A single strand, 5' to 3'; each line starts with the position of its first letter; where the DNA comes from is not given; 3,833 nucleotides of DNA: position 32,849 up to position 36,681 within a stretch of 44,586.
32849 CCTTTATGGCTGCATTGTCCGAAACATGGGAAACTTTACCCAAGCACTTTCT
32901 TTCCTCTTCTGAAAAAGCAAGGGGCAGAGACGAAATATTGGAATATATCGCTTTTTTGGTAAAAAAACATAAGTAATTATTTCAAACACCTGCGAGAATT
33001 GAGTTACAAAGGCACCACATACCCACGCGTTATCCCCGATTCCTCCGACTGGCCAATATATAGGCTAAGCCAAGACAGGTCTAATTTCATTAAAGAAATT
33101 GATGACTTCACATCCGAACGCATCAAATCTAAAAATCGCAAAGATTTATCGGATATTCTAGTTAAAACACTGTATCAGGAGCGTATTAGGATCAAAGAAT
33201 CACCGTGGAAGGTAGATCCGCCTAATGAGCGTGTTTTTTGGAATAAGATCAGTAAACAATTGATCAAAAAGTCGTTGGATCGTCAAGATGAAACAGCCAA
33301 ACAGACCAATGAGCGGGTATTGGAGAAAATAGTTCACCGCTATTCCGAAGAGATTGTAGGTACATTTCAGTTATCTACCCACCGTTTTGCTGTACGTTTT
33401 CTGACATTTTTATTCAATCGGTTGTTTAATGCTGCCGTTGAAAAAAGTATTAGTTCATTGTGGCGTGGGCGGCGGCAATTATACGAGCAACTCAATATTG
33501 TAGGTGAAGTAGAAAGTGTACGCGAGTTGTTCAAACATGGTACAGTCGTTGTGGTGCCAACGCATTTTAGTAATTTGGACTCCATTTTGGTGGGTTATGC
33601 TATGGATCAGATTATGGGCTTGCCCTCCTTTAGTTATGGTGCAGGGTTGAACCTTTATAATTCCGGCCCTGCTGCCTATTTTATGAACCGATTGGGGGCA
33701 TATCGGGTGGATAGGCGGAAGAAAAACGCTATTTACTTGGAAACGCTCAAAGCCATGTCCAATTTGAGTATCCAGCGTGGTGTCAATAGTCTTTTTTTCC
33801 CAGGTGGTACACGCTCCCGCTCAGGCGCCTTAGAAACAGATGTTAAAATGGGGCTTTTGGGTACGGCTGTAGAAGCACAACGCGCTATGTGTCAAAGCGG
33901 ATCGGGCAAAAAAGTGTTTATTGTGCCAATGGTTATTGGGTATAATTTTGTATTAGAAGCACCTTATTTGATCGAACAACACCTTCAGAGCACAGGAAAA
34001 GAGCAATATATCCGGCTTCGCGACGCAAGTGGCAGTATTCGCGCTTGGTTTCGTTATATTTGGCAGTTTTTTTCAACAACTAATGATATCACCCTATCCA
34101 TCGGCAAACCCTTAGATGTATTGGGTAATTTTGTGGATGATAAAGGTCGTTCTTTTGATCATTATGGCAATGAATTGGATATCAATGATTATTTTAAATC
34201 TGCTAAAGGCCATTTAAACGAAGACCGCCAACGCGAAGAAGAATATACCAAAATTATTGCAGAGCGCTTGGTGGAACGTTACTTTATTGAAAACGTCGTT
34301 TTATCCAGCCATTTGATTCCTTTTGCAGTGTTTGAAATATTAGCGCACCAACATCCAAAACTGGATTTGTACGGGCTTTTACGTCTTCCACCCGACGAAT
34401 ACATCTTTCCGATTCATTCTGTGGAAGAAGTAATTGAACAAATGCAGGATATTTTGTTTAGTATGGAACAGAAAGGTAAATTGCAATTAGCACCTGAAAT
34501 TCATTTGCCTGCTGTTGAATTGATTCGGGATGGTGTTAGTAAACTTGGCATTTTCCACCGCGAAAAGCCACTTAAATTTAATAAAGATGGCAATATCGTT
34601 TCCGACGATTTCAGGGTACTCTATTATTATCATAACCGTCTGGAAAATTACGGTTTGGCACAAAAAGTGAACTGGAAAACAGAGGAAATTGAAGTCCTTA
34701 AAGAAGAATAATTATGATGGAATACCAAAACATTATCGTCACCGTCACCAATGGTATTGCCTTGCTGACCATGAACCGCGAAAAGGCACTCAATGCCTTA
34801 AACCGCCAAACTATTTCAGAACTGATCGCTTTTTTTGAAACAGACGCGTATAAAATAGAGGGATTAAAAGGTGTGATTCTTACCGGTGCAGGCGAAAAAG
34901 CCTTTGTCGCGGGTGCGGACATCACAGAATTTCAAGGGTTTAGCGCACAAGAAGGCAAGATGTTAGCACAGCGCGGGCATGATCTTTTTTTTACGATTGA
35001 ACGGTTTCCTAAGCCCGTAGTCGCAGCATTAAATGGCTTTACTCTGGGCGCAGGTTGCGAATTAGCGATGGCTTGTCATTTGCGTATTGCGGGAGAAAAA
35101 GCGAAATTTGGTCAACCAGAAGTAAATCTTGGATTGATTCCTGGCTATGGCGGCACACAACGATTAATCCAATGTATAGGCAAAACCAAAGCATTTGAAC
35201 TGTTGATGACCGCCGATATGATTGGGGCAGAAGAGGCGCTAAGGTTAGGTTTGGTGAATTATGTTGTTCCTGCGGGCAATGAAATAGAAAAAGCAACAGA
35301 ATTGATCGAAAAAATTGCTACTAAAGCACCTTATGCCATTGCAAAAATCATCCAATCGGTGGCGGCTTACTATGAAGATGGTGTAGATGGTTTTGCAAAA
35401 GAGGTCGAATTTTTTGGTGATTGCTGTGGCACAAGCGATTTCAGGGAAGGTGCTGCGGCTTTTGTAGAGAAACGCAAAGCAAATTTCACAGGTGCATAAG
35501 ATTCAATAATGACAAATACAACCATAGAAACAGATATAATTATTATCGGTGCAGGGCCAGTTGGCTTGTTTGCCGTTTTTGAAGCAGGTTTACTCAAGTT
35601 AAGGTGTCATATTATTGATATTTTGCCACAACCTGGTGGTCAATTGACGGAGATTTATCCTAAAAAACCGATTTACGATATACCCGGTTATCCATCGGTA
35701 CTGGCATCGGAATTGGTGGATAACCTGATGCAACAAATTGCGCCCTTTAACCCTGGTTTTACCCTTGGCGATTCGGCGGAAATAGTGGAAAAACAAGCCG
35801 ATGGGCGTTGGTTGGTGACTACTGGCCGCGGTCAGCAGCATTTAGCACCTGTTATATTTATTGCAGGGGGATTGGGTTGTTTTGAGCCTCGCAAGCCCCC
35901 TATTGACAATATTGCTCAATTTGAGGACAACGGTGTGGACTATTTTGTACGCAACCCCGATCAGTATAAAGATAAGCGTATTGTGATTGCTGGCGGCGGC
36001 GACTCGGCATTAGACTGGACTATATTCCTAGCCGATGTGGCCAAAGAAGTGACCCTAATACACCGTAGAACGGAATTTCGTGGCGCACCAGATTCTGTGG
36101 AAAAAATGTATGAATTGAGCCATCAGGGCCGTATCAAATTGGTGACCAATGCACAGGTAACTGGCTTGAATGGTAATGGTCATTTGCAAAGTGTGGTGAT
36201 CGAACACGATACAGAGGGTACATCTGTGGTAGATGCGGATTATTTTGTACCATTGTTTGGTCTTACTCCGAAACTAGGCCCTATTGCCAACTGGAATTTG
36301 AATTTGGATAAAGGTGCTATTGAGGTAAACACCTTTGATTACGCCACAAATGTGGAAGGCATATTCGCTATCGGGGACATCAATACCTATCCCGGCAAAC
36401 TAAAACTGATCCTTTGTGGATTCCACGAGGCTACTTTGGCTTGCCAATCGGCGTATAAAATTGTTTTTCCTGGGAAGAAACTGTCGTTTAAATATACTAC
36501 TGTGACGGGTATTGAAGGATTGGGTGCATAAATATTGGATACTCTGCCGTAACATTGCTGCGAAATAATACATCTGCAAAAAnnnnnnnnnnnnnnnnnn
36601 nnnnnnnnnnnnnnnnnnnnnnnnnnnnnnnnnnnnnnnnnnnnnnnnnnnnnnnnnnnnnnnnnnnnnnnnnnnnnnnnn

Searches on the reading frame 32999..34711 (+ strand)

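Call 79: search_protein_families(library=pfam, proteins=[window:32999-34711:+], max_evalue=0.00001)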
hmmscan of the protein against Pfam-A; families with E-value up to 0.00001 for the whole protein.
window:32999-34711:+ (570 aa): 1 family
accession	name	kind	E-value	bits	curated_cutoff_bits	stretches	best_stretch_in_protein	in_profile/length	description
PF01553.26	Acyltransferase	-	6.3e-12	45.9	23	1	178-313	11-131/132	Acyltransferase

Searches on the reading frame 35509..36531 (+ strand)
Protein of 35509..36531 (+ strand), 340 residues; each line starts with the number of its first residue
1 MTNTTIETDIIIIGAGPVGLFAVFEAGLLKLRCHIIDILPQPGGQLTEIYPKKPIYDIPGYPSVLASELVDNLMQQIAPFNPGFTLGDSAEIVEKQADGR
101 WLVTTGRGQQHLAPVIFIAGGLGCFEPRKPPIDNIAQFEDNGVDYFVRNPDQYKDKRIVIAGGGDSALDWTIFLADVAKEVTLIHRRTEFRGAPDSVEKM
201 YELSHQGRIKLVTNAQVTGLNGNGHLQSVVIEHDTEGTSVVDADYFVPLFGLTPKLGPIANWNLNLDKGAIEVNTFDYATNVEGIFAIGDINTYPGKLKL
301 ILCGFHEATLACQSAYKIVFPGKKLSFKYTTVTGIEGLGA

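Call 3: search_protein_families(library=pfam, proteins=[window:35509-36531:+], max_evalue=1)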
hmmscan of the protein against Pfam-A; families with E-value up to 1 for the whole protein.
window:35509-36531:+ (340 aa): 13 families
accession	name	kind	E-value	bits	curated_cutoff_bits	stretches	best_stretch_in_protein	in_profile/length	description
PF07992.20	Pyr_redox_2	-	8e-28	98.1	26.1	1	9-295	2-278/291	Pyridine nucleotide-disulphide oxidoreductase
PF13738.12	Pyr_redox_3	-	6.8e-21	75.2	30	1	92-289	106-305/305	Pyridine nucleotide-disulphide oxidoreductase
PF00070.33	Pyr_redox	-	5.2e-13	49.7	22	1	157-232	1-80/82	Pyridine nucleotide-disulphide oxidoreductase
PF03486.20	HI0933_like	-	5.5e-05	23.2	50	1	9-44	2-37/244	HI0933-like protein Rossmann domain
PF01946.23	Thi4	-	0.00083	19.1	26.2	1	4-44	14-55/235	Thi4 family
PF13450.12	NAD_binding_8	-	0.00097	19.8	21.9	1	12-50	1-39/68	NAD(P)-binding Rossmann-like domain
PF12831.13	FAD_oxidored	-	0.0015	18.4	27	0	9-48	1-40/416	FAD dependent oxidoreductase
PF13434.12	Lys_Orn_oxgnase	-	0.036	13.6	21.3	1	143-195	176-230/339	L-lysine 6-monooxygenase/L-ornithine 5-monooxygenase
PF00743.25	FMO-like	-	0.038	12.9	22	1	148-187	176-215/532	Flavin-binding monooxygenase-like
PF01262.27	AlaDh_PNT_C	-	0.13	12.1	23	1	8-54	29-75/214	Alanine dehydrogenase/PNT, C-terminal domain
PF13241.12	NAD_binding_7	-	0.18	12.8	22.1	0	153-194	5-41/104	Putative NAD(P)-binding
PF00890.30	FAD_binding_2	-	0.18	11.4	20.4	0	9-45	1-37/414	FAD binding domain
PF01494.25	FAD_binding_3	-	0.33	10.6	22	0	7-22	1-16/349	FAD binding domain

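Call 44: find_related_loci(query=window:35509-36531:+, collection=metagenome_contigs, flank=6000)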
Query window:35509-36531:+ (340 aa) in metagenome_contigs; peptide patterns used: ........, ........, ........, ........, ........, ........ (x = any residue, [..] = any of these).
600 stretches matched a pattern (row limit reached: there are more); 596 encode a relative of the query (tblastn E <= 1e-3); the best 80 are kept; 80 distinct loci.
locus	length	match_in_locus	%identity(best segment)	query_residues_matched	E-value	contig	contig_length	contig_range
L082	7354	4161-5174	76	3-340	2e-177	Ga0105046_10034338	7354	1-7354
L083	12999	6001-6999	72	6-338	3e-167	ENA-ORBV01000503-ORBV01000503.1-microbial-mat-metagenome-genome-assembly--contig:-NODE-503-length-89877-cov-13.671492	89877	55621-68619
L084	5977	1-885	82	44-338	2e-167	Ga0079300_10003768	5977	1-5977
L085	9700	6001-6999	70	6-338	9e-166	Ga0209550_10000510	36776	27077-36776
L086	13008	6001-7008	71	3-338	3e-165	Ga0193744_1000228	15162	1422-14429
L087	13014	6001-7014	68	1-338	3e-163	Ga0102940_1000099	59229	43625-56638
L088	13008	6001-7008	69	3-338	7e-162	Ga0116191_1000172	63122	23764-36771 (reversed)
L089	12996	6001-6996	69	7-338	4e-160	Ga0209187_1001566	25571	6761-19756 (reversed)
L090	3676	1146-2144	69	6-338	1e-165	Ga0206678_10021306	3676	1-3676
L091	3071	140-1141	69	6-338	4e-167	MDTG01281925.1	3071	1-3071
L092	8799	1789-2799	68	3-338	1e-158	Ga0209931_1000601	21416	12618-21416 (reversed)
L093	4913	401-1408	65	3-338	1e-160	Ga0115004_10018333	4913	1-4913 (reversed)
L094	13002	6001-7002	66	6-338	7e-158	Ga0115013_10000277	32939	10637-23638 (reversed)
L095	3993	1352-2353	66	6-338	1e-161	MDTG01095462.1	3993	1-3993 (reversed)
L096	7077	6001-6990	68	6-335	9e-157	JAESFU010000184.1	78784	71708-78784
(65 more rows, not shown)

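Call 90: search_protein_families(library=padloc, alignment_id=A5, max_evalue=1e-10)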
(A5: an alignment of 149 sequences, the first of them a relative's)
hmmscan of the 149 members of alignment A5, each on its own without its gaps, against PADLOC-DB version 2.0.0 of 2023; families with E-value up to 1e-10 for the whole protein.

A. member 1, L082:3343-3747:- (134 aa): 0 families

B. families by the number of members that match (of 149 scanned): 5 families
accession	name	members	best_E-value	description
PDLC02759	SspA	1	3.1e-56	SspA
PDLC02657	DndA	1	3.7e-54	DndA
PDLC04135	mad3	1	1e-26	mads_3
PDLC04134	mad2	1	2.5e-17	mads_2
PDLC04140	mad8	1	5.6e-11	mads_8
